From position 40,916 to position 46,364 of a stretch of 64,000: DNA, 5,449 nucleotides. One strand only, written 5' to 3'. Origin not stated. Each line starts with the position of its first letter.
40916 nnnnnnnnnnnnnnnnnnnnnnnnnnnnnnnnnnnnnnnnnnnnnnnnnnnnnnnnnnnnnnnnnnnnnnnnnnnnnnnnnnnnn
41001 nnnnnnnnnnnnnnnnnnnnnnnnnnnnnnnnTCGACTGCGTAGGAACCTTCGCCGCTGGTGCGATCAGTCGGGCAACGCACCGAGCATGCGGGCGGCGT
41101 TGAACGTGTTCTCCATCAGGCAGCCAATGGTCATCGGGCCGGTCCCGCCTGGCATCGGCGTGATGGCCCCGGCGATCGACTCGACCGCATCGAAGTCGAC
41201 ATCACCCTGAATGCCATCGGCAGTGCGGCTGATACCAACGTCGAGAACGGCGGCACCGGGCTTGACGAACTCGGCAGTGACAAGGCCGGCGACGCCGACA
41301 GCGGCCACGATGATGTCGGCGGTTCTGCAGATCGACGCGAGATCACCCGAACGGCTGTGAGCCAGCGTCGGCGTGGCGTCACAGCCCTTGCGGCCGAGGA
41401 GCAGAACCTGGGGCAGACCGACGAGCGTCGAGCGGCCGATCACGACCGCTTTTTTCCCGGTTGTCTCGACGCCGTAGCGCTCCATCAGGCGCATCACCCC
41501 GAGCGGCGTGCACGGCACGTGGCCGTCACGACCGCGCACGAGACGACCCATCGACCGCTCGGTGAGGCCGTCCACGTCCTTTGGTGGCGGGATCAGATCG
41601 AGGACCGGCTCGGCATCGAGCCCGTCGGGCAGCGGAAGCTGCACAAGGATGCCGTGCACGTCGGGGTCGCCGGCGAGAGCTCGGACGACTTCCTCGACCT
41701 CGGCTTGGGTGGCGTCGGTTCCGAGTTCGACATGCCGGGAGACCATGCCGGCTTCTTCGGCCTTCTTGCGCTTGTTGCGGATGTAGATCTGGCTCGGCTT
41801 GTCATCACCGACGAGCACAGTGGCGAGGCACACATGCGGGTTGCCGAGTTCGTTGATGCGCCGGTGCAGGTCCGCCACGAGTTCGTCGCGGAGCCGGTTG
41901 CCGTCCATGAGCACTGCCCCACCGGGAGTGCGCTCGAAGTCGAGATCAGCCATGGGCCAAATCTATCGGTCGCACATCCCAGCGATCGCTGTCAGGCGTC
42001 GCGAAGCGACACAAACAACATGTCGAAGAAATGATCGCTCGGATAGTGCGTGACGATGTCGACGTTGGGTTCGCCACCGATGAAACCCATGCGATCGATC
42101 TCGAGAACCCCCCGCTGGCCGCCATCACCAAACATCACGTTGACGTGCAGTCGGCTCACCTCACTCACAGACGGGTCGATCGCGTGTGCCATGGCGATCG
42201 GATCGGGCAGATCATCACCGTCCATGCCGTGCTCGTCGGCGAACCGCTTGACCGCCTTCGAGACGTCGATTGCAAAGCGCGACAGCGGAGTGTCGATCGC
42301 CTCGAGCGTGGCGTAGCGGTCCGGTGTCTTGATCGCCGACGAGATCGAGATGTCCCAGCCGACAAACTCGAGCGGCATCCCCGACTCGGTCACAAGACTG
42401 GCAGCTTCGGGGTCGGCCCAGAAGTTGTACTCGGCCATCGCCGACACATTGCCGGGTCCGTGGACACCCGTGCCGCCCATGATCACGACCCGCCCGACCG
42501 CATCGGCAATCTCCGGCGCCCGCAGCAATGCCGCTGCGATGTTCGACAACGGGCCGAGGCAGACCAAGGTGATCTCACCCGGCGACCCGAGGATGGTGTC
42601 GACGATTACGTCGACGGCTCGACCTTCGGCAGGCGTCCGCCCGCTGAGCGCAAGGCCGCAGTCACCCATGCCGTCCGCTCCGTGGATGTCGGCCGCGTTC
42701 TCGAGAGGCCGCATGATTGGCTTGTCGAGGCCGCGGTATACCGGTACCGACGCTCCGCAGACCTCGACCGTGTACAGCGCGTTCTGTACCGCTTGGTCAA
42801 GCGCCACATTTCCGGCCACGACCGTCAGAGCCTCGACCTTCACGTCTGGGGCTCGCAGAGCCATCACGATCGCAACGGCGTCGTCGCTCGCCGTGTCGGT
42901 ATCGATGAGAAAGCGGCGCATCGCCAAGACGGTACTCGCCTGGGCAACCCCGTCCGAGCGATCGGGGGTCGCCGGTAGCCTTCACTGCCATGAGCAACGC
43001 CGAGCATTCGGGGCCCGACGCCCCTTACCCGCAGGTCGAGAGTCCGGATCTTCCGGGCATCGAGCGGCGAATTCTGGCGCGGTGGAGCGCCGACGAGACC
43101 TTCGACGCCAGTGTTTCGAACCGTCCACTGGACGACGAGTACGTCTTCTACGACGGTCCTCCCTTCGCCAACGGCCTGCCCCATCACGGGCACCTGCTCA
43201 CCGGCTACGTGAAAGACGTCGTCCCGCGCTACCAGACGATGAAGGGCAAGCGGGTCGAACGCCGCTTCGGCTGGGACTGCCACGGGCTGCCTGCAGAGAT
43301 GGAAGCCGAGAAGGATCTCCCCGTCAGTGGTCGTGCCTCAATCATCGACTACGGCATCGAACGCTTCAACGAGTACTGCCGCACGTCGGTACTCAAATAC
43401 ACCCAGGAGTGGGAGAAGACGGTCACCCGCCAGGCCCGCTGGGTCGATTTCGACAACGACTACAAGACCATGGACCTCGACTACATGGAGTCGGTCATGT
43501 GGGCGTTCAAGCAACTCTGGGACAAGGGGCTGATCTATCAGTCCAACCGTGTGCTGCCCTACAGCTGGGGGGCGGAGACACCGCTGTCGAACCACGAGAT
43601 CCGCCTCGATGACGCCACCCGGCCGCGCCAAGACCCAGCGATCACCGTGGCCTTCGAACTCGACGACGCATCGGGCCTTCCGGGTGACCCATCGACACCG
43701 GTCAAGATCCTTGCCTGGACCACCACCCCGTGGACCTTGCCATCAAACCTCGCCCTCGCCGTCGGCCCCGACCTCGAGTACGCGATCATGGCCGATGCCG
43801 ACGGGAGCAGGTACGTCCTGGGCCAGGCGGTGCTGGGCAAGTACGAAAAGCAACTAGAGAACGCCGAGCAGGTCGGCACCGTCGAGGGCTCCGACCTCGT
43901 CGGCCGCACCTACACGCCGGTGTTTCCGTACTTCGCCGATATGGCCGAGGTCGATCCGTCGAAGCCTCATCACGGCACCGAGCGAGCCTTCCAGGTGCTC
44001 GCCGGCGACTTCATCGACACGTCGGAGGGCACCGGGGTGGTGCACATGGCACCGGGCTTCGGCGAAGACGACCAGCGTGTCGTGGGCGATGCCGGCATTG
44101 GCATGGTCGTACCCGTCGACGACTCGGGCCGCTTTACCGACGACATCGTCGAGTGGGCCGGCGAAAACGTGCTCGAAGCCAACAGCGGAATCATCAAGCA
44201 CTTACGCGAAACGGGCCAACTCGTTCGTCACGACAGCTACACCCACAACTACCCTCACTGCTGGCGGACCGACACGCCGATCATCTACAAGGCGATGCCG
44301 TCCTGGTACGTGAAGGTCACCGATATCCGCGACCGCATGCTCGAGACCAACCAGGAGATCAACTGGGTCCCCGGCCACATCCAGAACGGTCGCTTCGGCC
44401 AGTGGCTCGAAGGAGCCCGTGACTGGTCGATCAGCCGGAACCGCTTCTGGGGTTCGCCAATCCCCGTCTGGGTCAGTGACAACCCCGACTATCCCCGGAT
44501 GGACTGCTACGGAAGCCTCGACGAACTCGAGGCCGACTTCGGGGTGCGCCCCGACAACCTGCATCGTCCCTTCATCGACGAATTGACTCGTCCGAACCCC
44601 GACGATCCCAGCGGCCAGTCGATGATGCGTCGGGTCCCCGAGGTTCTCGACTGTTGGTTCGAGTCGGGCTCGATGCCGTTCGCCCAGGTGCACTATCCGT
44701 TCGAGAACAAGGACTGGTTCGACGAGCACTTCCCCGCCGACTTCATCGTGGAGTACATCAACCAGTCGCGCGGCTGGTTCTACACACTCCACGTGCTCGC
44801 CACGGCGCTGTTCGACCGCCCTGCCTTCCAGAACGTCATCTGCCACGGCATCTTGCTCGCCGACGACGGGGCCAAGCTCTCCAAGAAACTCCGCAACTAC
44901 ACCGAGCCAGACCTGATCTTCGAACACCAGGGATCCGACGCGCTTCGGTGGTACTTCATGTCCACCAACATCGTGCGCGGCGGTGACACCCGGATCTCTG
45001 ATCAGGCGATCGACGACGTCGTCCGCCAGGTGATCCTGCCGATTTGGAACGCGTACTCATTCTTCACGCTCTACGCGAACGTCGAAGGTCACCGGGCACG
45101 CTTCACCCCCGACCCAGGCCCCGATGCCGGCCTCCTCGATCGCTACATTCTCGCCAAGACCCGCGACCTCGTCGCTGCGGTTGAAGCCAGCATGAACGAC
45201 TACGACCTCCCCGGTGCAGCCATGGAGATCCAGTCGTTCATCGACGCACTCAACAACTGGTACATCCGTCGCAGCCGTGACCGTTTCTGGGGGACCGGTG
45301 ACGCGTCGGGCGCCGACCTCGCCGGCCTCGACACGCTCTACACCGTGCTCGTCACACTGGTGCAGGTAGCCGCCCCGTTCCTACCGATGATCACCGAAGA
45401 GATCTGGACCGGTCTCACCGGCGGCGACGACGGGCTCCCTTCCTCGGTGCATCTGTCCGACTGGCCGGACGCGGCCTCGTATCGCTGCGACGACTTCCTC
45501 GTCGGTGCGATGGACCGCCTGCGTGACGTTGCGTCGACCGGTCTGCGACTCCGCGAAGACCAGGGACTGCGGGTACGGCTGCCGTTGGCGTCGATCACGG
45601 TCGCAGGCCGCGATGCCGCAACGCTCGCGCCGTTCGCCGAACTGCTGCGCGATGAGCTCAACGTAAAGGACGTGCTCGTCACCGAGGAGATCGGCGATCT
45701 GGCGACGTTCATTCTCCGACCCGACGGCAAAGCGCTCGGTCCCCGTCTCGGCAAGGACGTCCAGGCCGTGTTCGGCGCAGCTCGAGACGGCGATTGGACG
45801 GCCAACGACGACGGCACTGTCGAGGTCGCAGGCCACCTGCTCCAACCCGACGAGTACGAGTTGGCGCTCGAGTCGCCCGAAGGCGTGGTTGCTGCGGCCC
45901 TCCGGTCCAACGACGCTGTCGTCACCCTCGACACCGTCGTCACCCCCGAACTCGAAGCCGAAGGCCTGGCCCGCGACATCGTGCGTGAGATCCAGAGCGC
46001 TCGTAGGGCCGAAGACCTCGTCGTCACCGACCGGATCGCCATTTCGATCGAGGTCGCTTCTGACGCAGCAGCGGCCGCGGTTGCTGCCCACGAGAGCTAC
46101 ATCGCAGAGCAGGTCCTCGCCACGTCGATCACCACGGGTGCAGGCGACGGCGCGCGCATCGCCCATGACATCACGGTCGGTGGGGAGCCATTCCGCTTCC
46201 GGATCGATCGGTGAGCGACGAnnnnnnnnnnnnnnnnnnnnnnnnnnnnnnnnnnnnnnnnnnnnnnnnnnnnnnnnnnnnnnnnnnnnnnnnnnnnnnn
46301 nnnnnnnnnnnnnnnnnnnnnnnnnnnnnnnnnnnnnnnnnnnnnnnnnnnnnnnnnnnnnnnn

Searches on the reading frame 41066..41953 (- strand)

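Call 10: search_protein_families(library=pfam, proteins=[window:41066-41953:-])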
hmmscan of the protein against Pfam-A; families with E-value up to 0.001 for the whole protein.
window:41066-41953:- (295 aa): 2 families
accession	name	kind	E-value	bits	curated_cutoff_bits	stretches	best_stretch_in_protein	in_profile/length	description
PF02882.25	THF_DHG_CYH_C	-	9.3e-56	188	27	1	133-288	3-157/160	Tetrahydrofolate dehydrogenase/cyclohydrolase, NAD(P)-binding domain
PF00763.28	THF_DHG_CYH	-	2.7e-31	108.7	32.8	1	16-128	1-115/115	Tetrahydrofolate dehydrogenase/cyclohydrolase, catalytic domain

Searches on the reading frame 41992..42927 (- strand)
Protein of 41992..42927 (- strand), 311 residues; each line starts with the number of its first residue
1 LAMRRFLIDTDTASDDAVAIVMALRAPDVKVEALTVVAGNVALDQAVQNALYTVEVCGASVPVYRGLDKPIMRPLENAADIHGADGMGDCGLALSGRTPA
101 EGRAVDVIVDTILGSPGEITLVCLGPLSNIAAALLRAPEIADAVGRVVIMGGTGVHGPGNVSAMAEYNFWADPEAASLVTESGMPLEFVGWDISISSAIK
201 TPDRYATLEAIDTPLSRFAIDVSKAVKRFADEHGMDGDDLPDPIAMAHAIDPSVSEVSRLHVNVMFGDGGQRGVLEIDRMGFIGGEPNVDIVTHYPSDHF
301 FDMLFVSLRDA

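Call 10: search_protein_families(library=pfam, proteins=[window:41992-42927:-])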
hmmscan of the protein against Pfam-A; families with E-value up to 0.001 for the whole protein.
window:41992-42927:- (311 aa): 1 family
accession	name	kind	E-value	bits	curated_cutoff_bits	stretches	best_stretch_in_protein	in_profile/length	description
PF01156.24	IU_nuc_hydro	-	4.6e-79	266.6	34.2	1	7-302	2-297/297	Inosine-uridine preferring nucleoside hydrolase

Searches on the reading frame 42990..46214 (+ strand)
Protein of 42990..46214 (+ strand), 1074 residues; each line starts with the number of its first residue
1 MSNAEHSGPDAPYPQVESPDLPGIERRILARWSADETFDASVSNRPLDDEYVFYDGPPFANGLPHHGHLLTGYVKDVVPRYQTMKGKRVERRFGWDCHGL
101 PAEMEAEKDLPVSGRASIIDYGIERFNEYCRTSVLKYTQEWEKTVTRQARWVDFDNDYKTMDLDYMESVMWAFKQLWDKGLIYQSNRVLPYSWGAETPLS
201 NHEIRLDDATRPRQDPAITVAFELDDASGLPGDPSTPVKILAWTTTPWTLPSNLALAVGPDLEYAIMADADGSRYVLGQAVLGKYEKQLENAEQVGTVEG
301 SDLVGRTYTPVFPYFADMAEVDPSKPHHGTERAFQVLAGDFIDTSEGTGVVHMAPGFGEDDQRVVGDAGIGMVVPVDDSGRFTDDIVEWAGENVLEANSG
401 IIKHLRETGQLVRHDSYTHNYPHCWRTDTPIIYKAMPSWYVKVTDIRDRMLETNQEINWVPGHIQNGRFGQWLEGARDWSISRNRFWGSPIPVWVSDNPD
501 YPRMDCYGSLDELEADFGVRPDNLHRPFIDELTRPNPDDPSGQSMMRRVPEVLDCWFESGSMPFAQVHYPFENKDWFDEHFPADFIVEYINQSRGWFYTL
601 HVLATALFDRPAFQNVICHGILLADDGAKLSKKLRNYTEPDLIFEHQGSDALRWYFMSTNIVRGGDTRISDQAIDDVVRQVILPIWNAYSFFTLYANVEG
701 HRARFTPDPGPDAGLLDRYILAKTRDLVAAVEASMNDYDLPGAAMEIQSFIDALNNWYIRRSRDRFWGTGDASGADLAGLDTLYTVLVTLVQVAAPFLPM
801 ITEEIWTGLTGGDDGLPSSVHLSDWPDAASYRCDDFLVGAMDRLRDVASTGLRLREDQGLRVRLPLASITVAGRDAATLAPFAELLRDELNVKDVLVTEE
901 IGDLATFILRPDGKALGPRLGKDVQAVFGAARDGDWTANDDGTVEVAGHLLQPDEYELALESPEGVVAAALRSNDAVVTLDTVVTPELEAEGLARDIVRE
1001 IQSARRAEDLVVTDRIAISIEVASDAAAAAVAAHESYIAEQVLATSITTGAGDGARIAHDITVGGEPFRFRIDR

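Call 10: search_protein_families(library=pfam, proteins=[window:42990-46214:+])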
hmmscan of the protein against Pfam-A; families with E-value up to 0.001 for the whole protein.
window:42990-46214:+ (1074 aa): 4 families
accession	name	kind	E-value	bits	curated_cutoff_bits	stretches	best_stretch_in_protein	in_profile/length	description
PF00133.28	tRNA-synt_1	-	2.5e-128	428.8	22.7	1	28-663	2-409/414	tRNA synthetases class I (I, L, M and V)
PF19302.4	DUF5915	-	3e-27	95.8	27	1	884-1072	2-192/195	Domain of unknown function (DUF5915)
PF08264.19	Anticodon_1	-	9.4e-26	90.9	25.1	1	717-866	1-144/148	Anticodon-binding domain of tRNA ligase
PF09334.17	tRNA-synt_1g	-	4.9e-15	55.6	20.1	1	58-204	8-135/391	tRNA synthetases class I (M)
